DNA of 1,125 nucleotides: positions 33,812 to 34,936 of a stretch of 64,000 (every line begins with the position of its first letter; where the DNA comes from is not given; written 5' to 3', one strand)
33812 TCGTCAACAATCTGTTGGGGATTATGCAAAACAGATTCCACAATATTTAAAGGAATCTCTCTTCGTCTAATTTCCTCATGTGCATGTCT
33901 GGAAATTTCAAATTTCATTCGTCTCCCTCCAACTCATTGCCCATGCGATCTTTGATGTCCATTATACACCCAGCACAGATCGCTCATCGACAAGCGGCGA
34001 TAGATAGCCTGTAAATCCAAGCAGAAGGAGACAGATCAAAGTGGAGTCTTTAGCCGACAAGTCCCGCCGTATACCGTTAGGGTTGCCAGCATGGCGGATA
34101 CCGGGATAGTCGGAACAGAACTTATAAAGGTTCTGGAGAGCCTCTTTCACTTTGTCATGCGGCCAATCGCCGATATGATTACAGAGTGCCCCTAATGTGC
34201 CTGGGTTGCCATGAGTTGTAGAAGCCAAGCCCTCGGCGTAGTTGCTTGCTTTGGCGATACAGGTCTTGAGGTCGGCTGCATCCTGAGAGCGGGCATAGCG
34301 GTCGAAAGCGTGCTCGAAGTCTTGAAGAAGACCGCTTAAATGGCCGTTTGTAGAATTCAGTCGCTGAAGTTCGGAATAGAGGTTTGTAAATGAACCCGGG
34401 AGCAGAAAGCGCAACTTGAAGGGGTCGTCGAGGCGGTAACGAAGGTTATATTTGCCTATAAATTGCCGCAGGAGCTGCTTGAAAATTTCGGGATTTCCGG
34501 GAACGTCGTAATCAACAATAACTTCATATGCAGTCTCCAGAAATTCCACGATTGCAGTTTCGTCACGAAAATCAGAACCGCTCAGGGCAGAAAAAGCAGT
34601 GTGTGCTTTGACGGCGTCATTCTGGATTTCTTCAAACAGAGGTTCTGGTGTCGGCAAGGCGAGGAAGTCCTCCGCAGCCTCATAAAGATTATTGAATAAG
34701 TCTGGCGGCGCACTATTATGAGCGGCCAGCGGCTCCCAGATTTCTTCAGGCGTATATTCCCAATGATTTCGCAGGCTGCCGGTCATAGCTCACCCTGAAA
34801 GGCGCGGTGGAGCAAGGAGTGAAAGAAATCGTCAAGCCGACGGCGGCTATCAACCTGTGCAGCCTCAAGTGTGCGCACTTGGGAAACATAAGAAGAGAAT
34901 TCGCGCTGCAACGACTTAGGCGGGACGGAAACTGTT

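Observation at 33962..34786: Family-less 274-aa gene translationally coupled to hsdS: candidate fourth component of the type I R-M operon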

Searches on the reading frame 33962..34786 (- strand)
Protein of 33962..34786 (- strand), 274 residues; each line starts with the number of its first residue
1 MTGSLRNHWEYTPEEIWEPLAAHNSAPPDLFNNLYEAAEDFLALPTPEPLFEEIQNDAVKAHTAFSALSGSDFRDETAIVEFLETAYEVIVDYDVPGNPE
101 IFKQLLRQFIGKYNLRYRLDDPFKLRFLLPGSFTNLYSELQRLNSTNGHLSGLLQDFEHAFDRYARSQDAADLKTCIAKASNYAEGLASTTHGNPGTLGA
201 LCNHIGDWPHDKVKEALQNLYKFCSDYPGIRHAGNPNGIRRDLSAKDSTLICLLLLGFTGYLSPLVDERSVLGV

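Call 3: search_protein_families(library=pfam, proteins=[window:33962-34786:-], max_evalue=1)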
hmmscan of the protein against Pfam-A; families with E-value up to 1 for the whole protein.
window:33962-34786:- (274 aa): 1 family
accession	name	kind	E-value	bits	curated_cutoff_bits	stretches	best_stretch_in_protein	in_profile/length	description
PF07996.16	T4SS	-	0.019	15.8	24.7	1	102-188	34-125/197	Type IV secretion system proteins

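Call 4: search_protein_families(library=padloc, proteins=[window:33962-34786:-], max_evalue=1)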
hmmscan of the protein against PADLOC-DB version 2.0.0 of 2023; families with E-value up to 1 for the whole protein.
window:33962-34786:- (274 aa): 2 families
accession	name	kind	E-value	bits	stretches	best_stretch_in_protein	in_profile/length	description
PDLC04997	PDC-S32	-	7.3e-08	30.5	1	139-250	155-265/285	-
PDLC04996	PDC-S32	-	0.00015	19.5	1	155-237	165-249/280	-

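Call 5: search_protein_families(library=ncbifam, proteins=[window:33962-34786:-], max_evalue=10)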
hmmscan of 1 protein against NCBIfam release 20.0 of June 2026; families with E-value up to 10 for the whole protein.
window:33962-34786:- (274 aa): 0 families

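Call 7: find_homologous_proteins(query=window:33962-34786:-)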
Query window:33962-34786:- (274 aa): 465 proteins with E <= 0.001 among 1230 candidates; the best 120 are listed.
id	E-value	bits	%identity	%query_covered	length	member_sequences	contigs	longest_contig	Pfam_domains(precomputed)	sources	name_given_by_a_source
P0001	1.0e-185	634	100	100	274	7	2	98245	-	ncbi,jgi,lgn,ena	ncbi:MAG: hypothetical protein WC581_00565 [Thermodesulfovibrionales bacterium]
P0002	2.4e-168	577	91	100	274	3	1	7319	-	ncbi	-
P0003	7.8e-168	575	89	100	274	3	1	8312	-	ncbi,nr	ncbi:MAG: hypothetical protein D4R88_06565 [Methanosarcinales archaeon]|nr:MAG: hypothetical protein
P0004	1.8e-167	574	91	100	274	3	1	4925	-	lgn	-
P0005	5.2e-165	566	89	100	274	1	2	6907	-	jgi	-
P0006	2.6e-162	557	87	100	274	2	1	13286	-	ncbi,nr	ncbi:MAG: hypothetical protein QME44_03865 [Thermodesulfobacteriota bacterium]|nr:hypothetical prote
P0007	3.2e-160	550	87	100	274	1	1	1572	-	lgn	-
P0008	7.3e-160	549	87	100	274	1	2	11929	-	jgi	jgi:hypothetical protein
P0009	2.4e-155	534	84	100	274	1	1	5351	-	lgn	-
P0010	5.0e-153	527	83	100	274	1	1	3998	-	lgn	-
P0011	2.3e-152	525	82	100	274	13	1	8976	-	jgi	jgi:hypothetical protein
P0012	4.0e-151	520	82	100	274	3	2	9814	-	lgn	-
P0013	5.4e-151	520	83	100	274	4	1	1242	-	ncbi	-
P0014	5.7e-151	520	82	100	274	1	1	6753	-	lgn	-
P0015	6.0e-151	520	83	100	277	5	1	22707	-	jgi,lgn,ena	-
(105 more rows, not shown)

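Call 11: search_solved_structures(query=A1, max_evalue=10, show_alignments=2)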
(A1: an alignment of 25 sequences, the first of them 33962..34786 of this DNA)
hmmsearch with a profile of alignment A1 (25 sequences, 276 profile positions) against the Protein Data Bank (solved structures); distinct sequences matched with E-value up to 10: 5.
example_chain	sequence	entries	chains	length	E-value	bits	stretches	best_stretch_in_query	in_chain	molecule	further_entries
6ezv_X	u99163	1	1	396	0.27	14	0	56-116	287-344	Non-hemolytic enterotoxin lytic component L1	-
7p3r_A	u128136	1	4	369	0.29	13.8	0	56-116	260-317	MakA tetramer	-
6dfp_A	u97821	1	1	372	0.3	13.8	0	56-116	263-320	VCA0883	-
2wux_A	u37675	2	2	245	0.9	12.3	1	19-98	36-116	POLYHEDRIN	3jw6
2wuy_A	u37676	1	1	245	0.92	12.2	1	19-98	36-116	POLYHEDRIN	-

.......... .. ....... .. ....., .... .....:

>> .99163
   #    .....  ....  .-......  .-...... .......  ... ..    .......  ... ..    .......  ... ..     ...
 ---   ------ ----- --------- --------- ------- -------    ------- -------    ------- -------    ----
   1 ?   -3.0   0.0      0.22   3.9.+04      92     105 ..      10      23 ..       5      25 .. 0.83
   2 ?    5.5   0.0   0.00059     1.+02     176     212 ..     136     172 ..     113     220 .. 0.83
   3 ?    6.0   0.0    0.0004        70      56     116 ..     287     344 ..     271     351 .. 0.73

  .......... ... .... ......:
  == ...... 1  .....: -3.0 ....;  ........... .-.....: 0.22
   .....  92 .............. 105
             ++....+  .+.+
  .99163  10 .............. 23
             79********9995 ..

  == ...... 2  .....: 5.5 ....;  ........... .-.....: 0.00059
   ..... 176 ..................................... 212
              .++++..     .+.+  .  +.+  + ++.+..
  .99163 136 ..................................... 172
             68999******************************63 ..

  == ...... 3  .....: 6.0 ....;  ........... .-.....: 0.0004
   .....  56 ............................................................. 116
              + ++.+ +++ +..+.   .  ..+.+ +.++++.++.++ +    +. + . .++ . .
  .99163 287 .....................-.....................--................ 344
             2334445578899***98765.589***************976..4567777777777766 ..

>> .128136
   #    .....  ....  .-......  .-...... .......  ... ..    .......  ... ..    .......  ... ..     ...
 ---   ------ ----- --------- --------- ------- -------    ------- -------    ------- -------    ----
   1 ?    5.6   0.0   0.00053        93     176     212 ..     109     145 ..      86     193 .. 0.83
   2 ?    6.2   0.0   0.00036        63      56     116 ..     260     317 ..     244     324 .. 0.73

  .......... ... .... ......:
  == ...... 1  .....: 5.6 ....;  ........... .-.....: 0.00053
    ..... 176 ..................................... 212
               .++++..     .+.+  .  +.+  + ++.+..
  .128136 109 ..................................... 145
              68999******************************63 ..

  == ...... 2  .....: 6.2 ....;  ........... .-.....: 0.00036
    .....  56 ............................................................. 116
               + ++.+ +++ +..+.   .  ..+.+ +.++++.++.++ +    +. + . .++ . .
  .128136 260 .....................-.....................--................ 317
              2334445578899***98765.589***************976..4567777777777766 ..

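Call 12: find_related_loci(query=A1, collection=genome_contigs, flank=8000)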
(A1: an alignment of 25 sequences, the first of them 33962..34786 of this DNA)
Query A1 (274 aa) in genome_contigs; peptide patterns used: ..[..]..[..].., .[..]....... (x = any residue, [..] = any of these).
60 stretches matched a pattern; 26 encode a relative of the query (tblastn E <= 1e-3); 26 distinct loci.
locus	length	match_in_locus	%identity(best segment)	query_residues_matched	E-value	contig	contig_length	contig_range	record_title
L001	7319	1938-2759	91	1-274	5e-172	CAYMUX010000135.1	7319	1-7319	MAG TPA_asm: uncultured Nitrospiraceae bacterium isolate SRP302447_co3_820 genome assembly, contig: NODE_29312_length_73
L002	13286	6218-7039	87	1-274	1e-165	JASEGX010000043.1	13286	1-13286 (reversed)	MAG: Thermodesulfobacteriota bacterium isolate Yes70-07 NODE_1917_length_13286_cov_4.765173, whole genome shotgun sequen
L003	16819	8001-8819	74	1-273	6e-137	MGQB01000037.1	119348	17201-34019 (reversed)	MAG: Deltaproteobacteria bacterium RBG_13_43_22 RBG_13_scaffold_9, whole genome shotgun sequence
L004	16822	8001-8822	73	1-274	7e-135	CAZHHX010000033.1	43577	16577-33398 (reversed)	MAG TPA_asm: uncultured Syntrophorhabdaceae bacterium isolate SRP302447_co2_801 genome assembly, contig: NODE_2460_lengt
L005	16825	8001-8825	62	1-274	5e-114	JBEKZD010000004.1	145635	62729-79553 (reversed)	MAG: Verrucomicrobiia bacterium isolate SPRUCE 690 SPRUCE_690_4, whole genome shotgun sequence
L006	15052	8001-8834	64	1-274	3e-113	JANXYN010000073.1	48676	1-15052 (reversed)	MAG: Geobacteraceae bacterium isolate GL140_3_metabat_43 GL140_3_k141_1518910, whole genome shotgun sequence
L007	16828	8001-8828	61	1-273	1e-112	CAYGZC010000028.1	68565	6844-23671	MAG TPA_asm: uncultured Chlorobiaceae bacterium isolate ERP119294_co2_80 genome assembly, contig: k141_2023515, whole ge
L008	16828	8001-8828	59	1-273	1e-109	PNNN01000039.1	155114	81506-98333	MAG: Chlorobiaceae bacterium isolate SW.3.66 SW_1000035_155114, whole genome shotgun sequence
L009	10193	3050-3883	59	1-274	1e-109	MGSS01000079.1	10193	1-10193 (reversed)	MAG: Deltaproteobacteria bacterium RIFCSPLOWO2_12_FULL_60_19 rifcsplowo2_12_scaffold_31499, whole genome shotgun sequenc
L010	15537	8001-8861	61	1-274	2e-107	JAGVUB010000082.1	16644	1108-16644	MAG: Verrucomicrobia bacterium isolate WAS_Bin_16 WAS_Bin_16_scaffold_5085, whole genome shotgun sequence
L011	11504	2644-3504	61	1-274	2e-106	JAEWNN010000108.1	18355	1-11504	MAG: Verrucomicrobia bacterium isolate OH_PDB_171 k127_1475109, whole genome shotgun sequence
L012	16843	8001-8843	62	1-274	2e-105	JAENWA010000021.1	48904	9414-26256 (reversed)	MAG: Desulfuromonadales bacterium isolate 3_4_m_bin4 c_000000493539, whole genome shotgun sequence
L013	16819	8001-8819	59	1-269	3e-105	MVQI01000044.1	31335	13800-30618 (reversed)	MAG: Methanosaeta sp. PtaB.Bin039 A4E45_contig000044, whole genome shotgun sequence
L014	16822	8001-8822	56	1-274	5e-104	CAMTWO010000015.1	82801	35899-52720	MAG: uncultured Ignavibacteriae bacterium isolate G03_MAG_00003 genome assembly, contig: G03_MAG_00003_000000000023, who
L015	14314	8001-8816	61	1-274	3e-103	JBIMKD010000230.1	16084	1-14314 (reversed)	MAG: Chromatiales bacterium isolate Frasassi PCtopBin12 k141_1428840, whole genome shotgun sequence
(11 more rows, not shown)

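Call 17: search_protein_families(library=phrogs, proteins=[window:33962-34786:-], max_evalue=1)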
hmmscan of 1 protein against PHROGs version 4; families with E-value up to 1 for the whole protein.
window:33962-34786:- (274 aa): 1 family
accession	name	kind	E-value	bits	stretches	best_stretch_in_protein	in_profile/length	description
phrog_23873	-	unknown function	0.03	15.7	1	57-89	24-54/69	-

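Call 18: search_protein_representatives(alignment_id=A1)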
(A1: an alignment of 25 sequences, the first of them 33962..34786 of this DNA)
Query: 25 sequences, 276 profile positions. Proteins with E-value up to 0.001 (for the whole library): 364; up to 1e-10: 260; up to 1e-30: 136. The best 150 are listed.
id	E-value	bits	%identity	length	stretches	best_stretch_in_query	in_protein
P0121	6.0e-144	495.0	-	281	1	1-276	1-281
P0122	3.6e-99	348.2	-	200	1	81-276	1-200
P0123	1.3e-96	339.8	-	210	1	1-209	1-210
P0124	8.3e-94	330.6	-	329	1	1-276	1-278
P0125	2.6e-93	328.9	-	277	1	1-275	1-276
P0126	1.6e-89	316.5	-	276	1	1-275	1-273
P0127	7.1e-89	314.4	-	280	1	46-262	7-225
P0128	2.4e-88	312.7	-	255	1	99-276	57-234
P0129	1.4e-84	300.3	-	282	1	1-186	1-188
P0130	3.7e-82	292.4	-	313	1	1-186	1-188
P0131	1.7e-78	280.3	-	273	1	4-272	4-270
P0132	2.7e-75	269.8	-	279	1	1-275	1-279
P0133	3.2e-75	269.6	-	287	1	1-275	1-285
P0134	3.3e-70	253.2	-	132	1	145-275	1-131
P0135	6.4e-69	249.0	-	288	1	1-266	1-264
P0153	1.4e-54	201.9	-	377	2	35-273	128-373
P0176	3.4e-49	184.3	-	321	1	51-273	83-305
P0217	2.9e-39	151.7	-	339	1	49-272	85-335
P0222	7.5e-38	147.0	-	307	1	3-271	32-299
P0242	2.2e-34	135.6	-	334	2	75-266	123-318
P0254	4.4e-31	124.8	-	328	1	53-265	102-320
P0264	1.7e-29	119.6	-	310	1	48-268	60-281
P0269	2.0e-28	116.1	-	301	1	1-265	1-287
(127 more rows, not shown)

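Call 19: predict_structure(alignment_id=A1)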
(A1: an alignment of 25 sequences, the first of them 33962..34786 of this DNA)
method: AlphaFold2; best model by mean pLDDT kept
length: 274 residues; sequences in the alignment: 25
mean_pLDDT: 80.1   pTM: 0.63
mean pLDDT of the five models: 80.1, 78.8, 71.9, 70.1, 68.6
residues with pLDDT >= 90: 84; 70-90: 130; 50-70: 59; < 50: 1
segments of 3 or more residues with pLDDT < 50: none
pLDDT, mean of each block of 10 residues (from residue 1): 79 94 84 95 93 93 94 91 95 89 93 82 76 64 78 83 78 82 79 73 72 78 69 58 70 68 66 54
secondary structure, 60 per line:
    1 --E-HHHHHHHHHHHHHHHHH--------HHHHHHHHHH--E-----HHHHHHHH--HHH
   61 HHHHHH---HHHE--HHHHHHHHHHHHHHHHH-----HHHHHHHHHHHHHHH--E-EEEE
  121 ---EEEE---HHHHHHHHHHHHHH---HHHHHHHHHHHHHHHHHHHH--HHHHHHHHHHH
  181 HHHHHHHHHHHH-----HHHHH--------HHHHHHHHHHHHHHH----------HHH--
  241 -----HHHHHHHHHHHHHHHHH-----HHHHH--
elements in order: H5-21 H30-39 H48-55 H58-66 H76-92 H98-112 E117-120 E124-127 H131-144 H148-167 H170-192 H198-202 H211-225 H246-262 H268-272

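Call 20: search_dna_similar(query=window:33962-34786:-, collection=plasmids, mode=protein, max_evalue=0.001, max_rows=30)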
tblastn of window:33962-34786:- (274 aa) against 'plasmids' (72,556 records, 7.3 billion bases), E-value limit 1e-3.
Records with a match: 1; places in all: 1; records where one place covers at least 80% of the query: 0.
Best place of each record, by identity: <60% 1.
By first word of the organism name: Ruegeria 1.
By predicted mobility (MOB-suite, as given by PLSDB): non-mobilizable 1.
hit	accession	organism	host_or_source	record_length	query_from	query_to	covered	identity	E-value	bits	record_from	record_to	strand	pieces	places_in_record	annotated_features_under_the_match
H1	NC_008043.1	Ruegeria sp. TM1040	-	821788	56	267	77%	36.6%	1e-33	136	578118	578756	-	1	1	hypothetical protein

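Call 22: get_annotated_region(hit=H1, flank=9000)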
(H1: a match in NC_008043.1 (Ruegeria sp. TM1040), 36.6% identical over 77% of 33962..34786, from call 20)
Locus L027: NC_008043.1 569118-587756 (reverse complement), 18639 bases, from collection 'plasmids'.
description: Ruegeria sp. TM1040 megaplasmid, complete sequence
organism: Ruegeria sp. TM1040 (NCBI taxid 292414)
taxonomy: Bacteria; Pseudomonadota; Alphaproteobacteria; Rhodobacterales; Roseobacteraceae; Ruegeria; Ruegeria sp. TM1040
host: -; source: -; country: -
typing (MOB-suite, as given by PLSDB): non-mobilizable
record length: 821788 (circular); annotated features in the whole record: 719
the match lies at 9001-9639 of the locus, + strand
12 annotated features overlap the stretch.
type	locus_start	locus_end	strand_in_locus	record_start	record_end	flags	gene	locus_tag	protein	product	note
CDS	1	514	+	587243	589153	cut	-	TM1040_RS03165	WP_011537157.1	hypothetical protein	-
CDS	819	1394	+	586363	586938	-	-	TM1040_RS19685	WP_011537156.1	BRO family protein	-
CDS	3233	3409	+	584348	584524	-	-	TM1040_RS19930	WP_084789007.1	AlpA family transcriptional regulator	-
CDS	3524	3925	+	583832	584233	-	-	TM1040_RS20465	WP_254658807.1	transcriptional regulator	-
CDS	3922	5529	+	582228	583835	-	-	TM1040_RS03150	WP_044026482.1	phage integrase N-terminal SAM-like domain-containing protein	GO:0015074 - DNA integration [Evidence IEA]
CDS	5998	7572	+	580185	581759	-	-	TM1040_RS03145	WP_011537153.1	class I SAM-dependent DNA methyltransferase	-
CDS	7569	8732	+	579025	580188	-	-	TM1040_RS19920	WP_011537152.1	restriction endonuclease subunit S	GO:0006304 - DNA modification [Evidence IEA]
CDS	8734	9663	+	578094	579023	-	-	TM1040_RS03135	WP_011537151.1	hypothetical protein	-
CDS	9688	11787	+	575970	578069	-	-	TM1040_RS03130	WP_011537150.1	DUF262 and DUF1524 domain-containing protein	-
CDS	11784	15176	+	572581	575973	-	-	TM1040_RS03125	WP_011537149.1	DEAD/DEAH box helicase family protein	-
CDS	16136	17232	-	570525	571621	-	-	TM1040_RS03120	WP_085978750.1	IS3-like element ISSisp1 family transposase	-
CDS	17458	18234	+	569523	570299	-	-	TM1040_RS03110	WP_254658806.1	site-specific integrase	GO:0015074 - DNA integration [Evidence IEA]; GO:0006310 - DNA recombination [Evidence IEA]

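Call 24: search_dna_similar(query=window:33962-34786:-, collection=phages, mode=protein, max_evalue=0.01)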
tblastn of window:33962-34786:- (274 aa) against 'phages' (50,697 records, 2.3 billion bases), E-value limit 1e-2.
Records with a match: 1; places in all: 1; records where one place covers at least 80% of the query: 0.
Best place of each record, by identity: <60% 1.
By first word of the organism name: Bacteriophage 1.
By host as written in the record: - 1.
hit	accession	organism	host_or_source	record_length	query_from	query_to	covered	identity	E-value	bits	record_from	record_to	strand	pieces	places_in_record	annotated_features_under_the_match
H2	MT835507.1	Bacteriophage sp.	human fecal samples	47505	122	272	55%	34.2%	3e-20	96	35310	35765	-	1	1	record has no annotation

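Call 25: get_annotated_region(hit=H2, flank=9000)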
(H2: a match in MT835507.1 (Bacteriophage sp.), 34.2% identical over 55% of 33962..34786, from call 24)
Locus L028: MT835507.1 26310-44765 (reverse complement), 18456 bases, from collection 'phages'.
description: UNVERIFIED: Bacteriophage sp. clone scaffold_64 genomic sequence.
organism: Bacteriophage sp. (NCBI taxid 38018)
taxonomy: Viruses
host: -; source: human fecal samples; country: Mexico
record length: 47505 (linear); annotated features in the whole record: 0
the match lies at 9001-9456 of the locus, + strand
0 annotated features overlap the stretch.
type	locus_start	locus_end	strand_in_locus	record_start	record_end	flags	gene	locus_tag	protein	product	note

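Call 31: find_encoding_contigs(protein=P0153, flank=8000, max_places=4)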
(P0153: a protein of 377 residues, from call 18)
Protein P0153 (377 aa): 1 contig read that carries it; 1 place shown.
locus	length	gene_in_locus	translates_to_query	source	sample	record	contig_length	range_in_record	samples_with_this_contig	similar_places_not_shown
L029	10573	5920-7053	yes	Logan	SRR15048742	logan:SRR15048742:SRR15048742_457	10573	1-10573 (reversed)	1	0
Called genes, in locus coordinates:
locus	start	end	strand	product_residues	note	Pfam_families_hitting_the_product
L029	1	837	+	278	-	?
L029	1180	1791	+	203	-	PF02544:Steroid_dh (weak), PF04191:PEMT, PF04140:ICMT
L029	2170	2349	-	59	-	-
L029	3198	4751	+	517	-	PF12161:HsdM_N, PF02384:N6_Mtase, PF01170:UPF0020, PF20473:MmeI_Mtase (faint), PF07669:Eco57I (weak)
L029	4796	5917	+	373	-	PF01420:Methylase_S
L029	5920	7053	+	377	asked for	-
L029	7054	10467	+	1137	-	PF13643:DUF4145 (weak), PF04313:HSDR_N (weak), PF00270:DEAD, PF04851:ResIII, PF18766:SWI2_SNF2, PF00271:Helicase_C, PF08463:EcoEI_R_C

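Call 32: find_encoding_contigs(protein=P0254, flank=8000, max_places=3)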
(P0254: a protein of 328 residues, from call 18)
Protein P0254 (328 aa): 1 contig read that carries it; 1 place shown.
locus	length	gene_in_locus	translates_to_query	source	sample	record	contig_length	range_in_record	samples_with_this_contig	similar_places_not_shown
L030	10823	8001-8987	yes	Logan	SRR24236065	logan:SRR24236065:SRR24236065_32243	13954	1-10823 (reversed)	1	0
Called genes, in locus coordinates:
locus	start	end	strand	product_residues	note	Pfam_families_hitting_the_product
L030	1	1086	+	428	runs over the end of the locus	-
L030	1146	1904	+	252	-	-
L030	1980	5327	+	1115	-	PF04313:HSDR_N (weak), PF04851:ResIII, PF00270:DEAD (weak), PF18766:SWI2_SNF2, PF08463:EcoEI_R_C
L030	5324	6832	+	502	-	PF12161:HsdM_N, PF02384:N6_Mtase, PF01170:UPF0020, PF07669:Eco57I (weak)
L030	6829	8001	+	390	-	PF01420:Methylase_S (weak)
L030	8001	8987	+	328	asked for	-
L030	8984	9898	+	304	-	PF18899:DUF5655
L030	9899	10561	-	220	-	-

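Call 33: find_encoding_contigs(protein=P0264, flank=8000, max_places=3)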
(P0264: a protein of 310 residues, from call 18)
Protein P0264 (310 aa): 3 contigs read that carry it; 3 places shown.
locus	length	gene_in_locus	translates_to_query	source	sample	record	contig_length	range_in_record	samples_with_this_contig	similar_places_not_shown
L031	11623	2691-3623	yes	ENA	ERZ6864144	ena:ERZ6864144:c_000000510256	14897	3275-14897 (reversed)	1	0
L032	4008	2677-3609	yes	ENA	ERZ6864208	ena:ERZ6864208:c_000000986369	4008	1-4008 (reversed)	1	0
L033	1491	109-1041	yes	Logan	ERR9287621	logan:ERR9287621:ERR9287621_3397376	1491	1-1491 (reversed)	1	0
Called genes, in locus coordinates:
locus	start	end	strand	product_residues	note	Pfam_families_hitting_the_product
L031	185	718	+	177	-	-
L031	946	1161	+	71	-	-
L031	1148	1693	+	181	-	PF12161:HsdM_N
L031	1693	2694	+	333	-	PF01170:UPF0020, PF02384:N6_Mtase, PF07669:Eco57I (weak)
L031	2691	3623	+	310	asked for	-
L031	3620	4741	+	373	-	PF01420:Methylase_S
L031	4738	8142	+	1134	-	PF04313:HSDR_N (weak), PF00270:DEAD, PF04851:ResIII, PF18766:SWI2_SNF2, PF00271:Helicase_C (weak), PF08463:EcoEI_R_C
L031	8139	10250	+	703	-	PF03235:GmrSD_N, PF07510:GmrSD_C, PF18899:DUF5655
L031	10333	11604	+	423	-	PF21810:DUF6880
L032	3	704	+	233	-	?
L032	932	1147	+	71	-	-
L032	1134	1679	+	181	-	PF12161:HsdM_N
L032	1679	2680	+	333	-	PF01170:UPF0020, PF02384:N6_Mtase, PF07669:Eco57I (weak)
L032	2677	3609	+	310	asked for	-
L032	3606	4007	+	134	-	?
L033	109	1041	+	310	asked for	-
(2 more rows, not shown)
